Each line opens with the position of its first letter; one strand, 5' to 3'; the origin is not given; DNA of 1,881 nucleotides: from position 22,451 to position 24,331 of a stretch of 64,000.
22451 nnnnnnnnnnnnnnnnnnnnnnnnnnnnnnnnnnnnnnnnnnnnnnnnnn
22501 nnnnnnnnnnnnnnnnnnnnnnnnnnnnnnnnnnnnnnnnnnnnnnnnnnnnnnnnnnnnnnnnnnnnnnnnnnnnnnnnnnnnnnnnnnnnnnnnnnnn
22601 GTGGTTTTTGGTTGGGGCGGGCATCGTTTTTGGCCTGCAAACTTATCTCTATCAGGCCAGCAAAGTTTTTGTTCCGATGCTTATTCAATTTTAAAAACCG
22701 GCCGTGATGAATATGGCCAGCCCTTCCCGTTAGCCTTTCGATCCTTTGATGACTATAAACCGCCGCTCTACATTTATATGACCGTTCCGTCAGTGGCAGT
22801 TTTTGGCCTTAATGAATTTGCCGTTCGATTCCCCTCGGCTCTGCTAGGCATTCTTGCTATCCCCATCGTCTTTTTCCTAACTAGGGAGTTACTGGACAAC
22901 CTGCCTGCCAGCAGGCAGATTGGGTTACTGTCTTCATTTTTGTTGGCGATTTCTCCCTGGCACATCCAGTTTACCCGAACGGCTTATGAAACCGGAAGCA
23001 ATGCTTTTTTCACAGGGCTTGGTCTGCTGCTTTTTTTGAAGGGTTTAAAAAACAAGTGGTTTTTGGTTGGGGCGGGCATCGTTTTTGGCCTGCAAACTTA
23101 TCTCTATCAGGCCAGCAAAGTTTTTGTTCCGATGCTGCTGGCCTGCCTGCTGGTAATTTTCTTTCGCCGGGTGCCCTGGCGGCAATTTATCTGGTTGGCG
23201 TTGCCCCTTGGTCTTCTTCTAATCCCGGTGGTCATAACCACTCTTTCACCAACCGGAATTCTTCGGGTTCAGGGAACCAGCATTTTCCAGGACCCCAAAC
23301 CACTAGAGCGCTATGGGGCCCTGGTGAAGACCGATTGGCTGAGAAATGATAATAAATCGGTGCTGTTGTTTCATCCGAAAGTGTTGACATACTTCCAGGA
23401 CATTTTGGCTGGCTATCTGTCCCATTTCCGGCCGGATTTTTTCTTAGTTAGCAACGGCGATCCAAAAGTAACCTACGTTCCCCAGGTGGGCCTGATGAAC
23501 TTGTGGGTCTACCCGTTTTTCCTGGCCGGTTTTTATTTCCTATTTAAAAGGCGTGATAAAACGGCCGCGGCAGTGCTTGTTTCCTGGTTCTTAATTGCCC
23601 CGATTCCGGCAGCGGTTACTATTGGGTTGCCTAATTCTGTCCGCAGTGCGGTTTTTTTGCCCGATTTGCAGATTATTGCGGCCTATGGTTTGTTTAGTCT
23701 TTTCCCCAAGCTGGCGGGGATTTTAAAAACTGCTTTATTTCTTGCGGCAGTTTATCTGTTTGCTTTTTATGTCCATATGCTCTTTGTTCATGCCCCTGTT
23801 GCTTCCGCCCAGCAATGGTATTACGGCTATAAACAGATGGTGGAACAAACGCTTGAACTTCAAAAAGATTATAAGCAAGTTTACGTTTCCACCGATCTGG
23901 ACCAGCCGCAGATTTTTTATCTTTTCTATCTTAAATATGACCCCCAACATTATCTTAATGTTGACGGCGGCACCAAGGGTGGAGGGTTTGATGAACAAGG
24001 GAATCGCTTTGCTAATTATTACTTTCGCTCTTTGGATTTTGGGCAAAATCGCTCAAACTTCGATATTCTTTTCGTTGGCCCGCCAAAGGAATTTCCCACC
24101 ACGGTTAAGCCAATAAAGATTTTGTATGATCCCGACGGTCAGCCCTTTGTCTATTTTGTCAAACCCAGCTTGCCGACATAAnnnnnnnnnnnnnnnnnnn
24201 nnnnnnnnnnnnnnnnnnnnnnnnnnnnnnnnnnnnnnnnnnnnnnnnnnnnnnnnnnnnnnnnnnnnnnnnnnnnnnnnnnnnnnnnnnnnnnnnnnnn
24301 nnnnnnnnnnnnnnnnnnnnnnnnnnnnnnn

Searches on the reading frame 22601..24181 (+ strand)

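Call 48: search_protein_families(library=pfam, max_evalue=0.001, proteins=[window:22601-24181:+])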
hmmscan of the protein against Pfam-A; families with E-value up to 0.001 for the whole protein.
window:22601-24181:+ (526 aa): 2 families
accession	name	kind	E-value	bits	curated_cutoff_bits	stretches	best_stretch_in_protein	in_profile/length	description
PF13231.12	PMT_2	-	6.1e-11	43.2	26.1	1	53-212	2-159/160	Dolichyl-phosphate-mannose-protein mannosyltransferase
PF02366.24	PMT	-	7.5e-05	22.8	22.7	1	52-213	62-233/245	Dolichyl-phosphate-mannose-protein mannosyltransferase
